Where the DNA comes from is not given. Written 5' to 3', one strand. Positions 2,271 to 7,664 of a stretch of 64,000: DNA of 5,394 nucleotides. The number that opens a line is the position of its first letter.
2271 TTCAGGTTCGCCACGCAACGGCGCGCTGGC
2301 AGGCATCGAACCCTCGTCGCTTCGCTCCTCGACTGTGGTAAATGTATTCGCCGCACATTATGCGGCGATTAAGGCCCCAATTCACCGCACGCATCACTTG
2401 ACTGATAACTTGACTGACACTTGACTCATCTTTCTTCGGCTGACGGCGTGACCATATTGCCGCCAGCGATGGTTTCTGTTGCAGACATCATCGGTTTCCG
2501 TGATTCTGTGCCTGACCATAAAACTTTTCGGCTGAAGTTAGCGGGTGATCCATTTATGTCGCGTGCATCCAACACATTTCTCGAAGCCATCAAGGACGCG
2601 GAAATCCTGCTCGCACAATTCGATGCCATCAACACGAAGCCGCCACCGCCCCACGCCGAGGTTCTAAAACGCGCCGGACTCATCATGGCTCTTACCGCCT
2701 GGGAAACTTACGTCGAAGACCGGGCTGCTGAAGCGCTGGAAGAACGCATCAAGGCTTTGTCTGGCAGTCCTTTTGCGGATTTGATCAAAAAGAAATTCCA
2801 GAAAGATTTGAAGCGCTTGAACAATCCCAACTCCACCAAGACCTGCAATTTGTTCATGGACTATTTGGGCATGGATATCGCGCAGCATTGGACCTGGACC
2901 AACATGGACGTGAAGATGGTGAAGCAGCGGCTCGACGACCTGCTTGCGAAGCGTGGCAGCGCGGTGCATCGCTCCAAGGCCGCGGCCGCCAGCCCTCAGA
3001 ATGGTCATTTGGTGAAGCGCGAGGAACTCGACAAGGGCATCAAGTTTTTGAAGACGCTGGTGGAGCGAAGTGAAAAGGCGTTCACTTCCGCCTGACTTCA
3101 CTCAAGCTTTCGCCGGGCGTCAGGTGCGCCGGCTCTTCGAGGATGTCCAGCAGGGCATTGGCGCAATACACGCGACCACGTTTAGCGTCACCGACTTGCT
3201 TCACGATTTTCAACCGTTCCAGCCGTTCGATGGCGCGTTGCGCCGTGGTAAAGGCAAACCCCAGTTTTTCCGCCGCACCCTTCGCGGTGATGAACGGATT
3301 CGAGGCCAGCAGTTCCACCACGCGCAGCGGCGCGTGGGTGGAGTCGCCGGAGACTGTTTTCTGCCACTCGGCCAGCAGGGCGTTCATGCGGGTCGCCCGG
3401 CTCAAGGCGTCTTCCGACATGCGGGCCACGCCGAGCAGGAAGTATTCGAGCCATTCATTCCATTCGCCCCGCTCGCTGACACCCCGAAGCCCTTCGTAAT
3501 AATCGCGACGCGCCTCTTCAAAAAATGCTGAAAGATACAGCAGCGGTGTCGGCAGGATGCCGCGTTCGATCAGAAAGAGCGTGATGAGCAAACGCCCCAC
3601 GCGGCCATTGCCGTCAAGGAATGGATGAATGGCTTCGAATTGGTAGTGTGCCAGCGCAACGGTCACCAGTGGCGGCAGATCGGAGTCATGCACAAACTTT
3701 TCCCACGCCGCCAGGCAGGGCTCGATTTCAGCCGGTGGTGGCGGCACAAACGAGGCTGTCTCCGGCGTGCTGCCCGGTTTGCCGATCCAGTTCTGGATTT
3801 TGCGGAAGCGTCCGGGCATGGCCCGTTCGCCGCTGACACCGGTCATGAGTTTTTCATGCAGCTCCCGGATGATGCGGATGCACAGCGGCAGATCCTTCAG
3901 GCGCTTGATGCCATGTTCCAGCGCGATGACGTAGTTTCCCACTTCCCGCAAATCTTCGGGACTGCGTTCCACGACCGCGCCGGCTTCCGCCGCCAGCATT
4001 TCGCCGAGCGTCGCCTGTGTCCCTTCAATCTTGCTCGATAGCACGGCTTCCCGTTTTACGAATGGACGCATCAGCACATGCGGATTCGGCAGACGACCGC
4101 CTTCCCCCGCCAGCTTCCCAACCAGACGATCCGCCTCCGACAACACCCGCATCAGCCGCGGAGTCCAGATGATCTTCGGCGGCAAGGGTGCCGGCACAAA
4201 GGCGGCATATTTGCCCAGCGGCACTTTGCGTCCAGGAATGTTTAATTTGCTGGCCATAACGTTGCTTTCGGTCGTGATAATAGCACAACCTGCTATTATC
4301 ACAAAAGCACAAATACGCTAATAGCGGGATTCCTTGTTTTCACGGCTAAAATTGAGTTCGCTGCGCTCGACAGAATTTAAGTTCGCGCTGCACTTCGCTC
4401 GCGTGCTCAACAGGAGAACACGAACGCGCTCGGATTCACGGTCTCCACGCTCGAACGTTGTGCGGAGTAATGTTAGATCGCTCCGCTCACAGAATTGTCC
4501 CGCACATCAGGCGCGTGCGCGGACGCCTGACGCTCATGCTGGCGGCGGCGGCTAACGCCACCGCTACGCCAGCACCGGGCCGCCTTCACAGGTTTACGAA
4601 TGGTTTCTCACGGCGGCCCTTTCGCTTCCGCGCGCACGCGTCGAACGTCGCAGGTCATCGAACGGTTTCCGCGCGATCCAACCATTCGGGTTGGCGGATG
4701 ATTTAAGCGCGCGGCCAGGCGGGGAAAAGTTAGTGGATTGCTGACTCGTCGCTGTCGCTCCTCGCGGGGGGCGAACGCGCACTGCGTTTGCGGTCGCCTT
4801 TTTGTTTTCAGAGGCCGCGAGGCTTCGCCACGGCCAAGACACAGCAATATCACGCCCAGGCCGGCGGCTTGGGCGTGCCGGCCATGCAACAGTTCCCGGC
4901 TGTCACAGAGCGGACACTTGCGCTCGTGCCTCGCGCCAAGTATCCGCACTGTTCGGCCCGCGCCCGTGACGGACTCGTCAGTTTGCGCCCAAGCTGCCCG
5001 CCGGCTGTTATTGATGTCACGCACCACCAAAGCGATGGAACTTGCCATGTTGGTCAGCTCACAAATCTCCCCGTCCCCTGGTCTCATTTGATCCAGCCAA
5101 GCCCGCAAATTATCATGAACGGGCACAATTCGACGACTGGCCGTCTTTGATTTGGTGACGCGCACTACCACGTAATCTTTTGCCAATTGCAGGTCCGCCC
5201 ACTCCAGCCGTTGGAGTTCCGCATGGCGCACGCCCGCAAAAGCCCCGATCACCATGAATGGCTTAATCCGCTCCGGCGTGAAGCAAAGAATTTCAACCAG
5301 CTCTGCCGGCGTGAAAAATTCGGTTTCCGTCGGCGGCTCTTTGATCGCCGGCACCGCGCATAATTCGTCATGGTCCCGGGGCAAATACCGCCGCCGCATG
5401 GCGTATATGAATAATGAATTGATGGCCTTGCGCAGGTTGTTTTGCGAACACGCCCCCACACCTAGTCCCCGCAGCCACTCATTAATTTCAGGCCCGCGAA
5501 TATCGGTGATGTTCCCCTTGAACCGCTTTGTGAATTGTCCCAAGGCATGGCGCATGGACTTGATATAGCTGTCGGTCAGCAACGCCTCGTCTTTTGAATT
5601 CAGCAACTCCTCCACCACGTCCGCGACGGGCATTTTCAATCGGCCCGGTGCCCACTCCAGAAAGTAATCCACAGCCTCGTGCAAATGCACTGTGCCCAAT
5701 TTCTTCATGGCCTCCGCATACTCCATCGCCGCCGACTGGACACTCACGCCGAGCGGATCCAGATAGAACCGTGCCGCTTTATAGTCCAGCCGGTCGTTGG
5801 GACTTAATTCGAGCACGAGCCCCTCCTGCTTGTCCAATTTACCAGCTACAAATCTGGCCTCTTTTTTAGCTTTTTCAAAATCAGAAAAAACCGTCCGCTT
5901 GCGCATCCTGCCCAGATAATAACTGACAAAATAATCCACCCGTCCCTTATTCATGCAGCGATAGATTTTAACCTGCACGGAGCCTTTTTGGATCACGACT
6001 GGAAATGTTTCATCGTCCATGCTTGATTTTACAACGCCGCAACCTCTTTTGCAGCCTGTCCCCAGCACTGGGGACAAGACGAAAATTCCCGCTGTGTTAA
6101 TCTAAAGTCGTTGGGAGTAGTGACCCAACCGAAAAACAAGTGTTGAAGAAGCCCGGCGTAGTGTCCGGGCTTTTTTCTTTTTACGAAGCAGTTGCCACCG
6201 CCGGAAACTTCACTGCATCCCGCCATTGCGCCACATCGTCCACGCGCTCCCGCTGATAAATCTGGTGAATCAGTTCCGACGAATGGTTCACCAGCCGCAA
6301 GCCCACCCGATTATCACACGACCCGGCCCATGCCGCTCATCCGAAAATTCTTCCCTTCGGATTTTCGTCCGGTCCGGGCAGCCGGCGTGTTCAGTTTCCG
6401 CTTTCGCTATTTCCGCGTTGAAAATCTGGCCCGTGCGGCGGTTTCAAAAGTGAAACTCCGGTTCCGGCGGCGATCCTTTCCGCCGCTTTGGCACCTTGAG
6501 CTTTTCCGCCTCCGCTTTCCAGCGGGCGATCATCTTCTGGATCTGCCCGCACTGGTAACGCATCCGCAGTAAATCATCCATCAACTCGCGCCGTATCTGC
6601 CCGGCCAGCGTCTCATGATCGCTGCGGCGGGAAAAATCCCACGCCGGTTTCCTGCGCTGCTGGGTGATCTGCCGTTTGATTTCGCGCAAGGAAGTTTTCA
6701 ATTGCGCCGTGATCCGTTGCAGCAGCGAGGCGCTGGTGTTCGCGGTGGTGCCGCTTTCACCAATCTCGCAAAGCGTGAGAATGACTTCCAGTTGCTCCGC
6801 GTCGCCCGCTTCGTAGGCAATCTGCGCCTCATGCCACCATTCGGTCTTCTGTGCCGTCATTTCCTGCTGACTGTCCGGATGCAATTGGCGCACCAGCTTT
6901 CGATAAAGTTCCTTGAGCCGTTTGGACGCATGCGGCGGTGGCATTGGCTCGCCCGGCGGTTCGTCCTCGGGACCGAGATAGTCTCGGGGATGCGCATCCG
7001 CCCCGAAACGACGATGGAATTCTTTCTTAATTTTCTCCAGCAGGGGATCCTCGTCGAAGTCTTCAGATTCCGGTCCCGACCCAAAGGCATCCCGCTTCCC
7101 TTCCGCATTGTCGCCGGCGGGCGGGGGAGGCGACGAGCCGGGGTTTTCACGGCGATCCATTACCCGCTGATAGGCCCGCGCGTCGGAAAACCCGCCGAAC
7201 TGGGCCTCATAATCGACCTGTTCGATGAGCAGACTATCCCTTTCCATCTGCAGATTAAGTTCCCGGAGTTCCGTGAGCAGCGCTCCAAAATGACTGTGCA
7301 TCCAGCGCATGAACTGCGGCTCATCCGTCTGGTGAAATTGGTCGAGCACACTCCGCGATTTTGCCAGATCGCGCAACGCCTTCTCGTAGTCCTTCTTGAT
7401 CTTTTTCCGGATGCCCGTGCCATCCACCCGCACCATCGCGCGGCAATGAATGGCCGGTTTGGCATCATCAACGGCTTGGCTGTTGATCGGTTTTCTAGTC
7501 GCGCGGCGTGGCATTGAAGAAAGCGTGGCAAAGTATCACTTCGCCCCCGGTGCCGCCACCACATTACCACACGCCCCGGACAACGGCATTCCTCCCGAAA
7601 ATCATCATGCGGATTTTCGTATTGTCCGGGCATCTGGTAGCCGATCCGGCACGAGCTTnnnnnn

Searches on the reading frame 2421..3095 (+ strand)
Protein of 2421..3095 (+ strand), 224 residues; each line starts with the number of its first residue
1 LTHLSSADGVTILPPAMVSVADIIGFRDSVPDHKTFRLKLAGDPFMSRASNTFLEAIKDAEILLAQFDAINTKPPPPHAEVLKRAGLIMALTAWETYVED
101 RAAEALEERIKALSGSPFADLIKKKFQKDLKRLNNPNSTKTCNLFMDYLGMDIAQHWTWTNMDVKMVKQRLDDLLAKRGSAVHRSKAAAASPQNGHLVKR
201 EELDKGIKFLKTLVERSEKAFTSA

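Call 12: search_protein_families(library=pfam, proteins=[window:2421-3095:+], max_evalue=0.01)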
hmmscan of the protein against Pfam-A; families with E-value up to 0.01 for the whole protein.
window:2421-3095:+ (224 aa): 1 family
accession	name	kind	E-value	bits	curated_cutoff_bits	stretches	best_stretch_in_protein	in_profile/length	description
PF18735.6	HEPN_RiboL-PSP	-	9.8e-22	78.2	28.4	1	59-221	5-189/191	RiboL-PSP-HEPN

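Call 89: search_protein_families(library=padloc, proteins=[window:2421-3095:+], max_evalue=0.001)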
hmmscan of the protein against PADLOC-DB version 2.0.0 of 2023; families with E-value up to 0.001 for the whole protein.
window:2421-3095:+ (224 aa): 0 families

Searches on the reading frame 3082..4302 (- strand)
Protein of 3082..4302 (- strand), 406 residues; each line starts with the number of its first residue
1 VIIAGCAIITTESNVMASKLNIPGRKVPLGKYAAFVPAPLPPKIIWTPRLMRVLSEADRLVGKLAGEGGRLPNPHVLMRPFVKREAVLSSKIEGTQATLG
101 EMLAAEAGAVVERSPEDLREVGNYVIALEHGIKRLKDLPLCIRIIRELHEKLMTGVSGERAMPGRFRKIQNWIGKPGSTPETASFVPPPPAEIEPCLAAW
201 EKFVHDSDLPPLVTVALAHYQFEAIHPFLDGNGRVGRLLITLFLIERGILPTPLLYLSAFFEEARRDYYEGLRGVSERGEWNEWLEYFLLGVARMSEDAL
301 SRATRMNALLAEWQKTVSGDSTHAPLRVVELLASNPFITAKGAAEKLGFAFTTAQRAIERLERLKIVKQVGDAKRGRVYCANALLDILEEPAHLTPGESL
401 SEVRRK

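Call 12: search_protein_families(library=pfam, proteins=[window:3082-4302:-], max_evalue=0.01)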
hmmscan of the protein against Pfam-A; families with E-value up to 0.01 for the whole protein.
window:3082-4302:- (406 aa): 4 families
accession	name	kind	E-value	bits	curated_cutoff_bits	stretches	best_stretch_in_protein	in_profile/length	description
PF13784.11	Fic_N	-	4.3e-23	81.6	26.7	1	52-132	2-81/82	Fic/DOC family N-terminal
PF02661.23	Fic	-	1.9e-21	77.1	24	1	140-244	2-93/93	Fic/DOC family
PF13412.12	HTH_24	-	0.0018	18.3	21.9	1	326-368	6-48/48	Winged helix-turn-helix DNA-binding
PF12802.13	MarR_2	-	0.0095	16.5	27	0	326-377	8-60/61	MarR family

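Call 89: search_protein_families(library=padloc, proteins=[window:3082-4302:-], max_evalue=0.001)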
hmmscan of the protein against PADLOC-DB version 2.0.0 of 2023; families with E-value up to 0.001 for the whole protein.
window:3082-4302:- (406 aa): 7 families
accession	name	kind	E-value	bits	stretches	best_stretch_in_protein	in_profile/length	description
PDLC03963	SoFic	-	1.7e-115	384.2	1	31-389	5-359/361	-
PDLC04966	PDC-S24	-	7.1e-21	72.6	1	156-278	245-371/497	-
PDLC04836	PDC-S04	-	1.4e-18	65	1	114-279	64-216/244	-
PDLC04840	PDC-S04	-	3.6e-18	64.1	1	84-251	14-181/227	-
PDLC04837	PDC-S04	-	1.6e-17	61.6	1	89-274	33-207/234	-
PDLC04839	PDC-S04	-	2.5e-09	35.1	1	144-250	63-165/205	-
PDLC04838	PDC-S04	-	9.8e-05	20.2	1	220-248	138-166/209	-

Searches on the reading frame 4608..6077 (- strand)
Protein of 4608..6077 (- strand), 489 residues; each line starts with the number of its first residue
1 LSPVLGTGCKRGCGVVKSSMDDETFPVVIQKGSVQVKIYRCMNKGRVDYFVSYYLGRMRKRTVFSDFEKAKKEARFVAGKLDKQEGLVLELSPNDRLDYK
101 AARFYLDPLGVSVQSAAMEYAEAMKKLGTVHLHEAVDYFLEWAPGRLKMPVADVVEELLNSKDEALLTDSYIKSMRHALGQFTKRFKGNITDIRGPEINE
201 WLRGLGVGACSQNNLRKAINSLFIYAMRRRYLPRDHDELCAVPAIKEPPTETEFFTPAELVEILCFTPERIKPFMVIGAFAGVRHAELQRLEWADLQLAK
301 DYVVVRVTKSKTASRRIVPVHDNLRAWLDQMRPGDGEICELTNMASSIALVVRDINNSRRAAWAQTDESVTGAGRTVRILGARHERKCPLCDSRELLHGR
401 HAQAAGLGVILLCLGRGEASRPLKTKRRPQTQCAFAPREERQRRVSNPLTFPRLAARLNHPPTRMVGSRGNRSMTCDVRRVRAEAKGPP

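Call 12: search_protein_families(library=pfam, proteins=[window:4608-6077:-], max_evalue=0.01)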
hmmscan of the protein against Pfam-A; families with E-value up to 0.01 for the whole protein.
window:4608-6077:- (489 aa): 1 family
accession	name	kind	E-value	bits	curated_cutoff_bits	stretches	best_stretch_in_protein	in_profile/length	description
PF00589.27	Phage_integrase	-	1.8e-05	25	27.1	1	255-330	3-81/172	Phage integrase family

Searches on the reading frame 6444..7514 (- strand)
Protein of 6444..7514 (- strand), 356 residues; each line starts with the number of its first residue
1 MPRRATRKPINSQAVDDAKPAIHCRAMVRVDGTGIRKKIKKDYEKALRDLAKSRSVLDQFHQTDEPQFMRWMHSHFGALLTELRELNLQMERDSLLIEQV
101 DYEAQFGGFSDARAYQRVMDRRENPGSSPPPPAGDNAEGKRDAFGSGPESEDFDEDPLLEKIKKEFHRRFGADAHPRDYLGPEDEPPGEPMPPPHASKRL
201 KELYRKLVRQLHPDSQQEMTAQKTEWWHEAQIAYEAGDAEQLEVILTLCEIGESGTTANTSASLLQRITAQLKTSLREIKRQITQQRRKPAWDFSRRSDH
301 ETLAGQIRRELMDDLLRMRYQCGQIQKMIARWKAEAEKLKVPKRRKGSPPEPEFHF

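Call 12: search_protein_families(library=pfam, proteins=[window:6444-7514:-], max_evalue=0.01)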
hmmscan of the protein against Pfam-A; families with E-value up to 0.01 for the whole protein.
window:6444-7514:- (356 aa): 3 families
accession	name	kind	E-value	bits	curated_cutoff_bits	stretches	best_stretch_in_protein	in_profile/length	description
PF00226.36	DnaJ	-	9.7e-05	22.8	27.8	1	197-235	14-51/63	DnaJ domain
PF21074.2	GDH_C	-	0.0042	16.7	26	1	198-338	165-307/339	Glutamate dehydrogenase, C-terminal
PF19038.6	Fuz_longin_3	-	0.0082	17.3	24.3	0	189-243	23-65/102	Third Longin domain of FUZ, MON1 and HPS1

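Call 57: find_encoding_contigs(protein=window:6444-7514:-, flank=10000, max_places=5)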
Protein window:6444-7514:- (356 aa): 4 contigs read that carry it; 4 places shown.
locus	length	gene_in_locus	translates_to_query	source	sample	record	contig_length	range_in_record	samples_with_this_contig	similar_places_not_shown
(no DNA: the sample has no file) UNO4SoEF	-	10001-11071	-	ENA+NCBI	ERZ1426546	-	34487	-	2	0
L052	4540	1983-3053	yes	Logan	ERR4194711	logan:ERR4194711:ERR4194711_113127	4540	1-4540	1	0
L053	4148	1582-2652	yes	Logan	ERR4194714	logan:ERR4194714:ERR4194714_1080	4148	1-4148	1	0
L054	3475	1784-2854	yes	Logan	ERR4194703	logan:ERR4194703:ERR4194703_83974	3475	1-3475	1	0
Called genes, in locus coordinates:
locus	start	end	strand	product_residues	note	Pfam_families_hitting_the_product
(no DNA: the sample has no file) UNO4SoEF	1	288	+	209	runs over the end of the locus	-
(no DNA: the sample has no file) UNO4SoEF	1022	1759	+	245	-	-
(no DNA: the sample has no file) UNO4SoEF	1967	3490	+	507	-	PF13264:DUF4055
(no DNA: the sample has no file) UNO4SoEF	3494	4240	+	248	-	-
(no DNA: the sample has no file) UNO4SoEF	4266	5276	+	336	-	PF20036:Gp13-like (weak)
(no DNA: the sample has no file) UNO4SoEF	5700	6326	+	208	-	-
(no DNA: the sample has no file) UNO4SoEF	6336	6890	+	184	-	PF20557:DnaT_2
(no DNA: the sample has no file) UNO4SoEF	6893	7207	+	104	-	-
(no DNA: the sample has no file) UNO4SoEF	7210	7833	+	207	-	-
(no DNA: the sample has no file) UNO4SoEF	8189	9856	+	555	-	PF00589:Phage_integrase (weak)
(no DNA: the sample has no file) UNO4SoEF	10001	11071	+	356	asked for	-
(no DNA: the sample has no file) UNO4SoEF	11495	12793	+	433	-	?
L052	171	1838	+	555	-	PF00589:Phage_integrase (weak)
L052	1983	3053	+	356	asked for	-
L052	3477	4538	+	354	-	?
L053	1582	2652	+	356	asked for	-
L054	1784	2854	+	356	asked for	-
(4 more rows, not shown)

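Call 61: search_protein_families(library=phrogs, proteins=[window:6444-7514:-], max_evalue=0.001)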
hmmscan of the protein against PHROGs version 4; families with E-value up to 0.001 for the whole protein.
window:6444-7514:- (356 aa): 0 families

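Call 89: search_protein_families(library=padloc, proteins=[window:6444-7514:-], max_evalue=0.001)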
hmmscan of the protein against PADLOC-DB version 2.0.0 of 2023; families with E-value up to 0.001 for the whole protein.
window:6444-7514:- (356 aa): 0 families
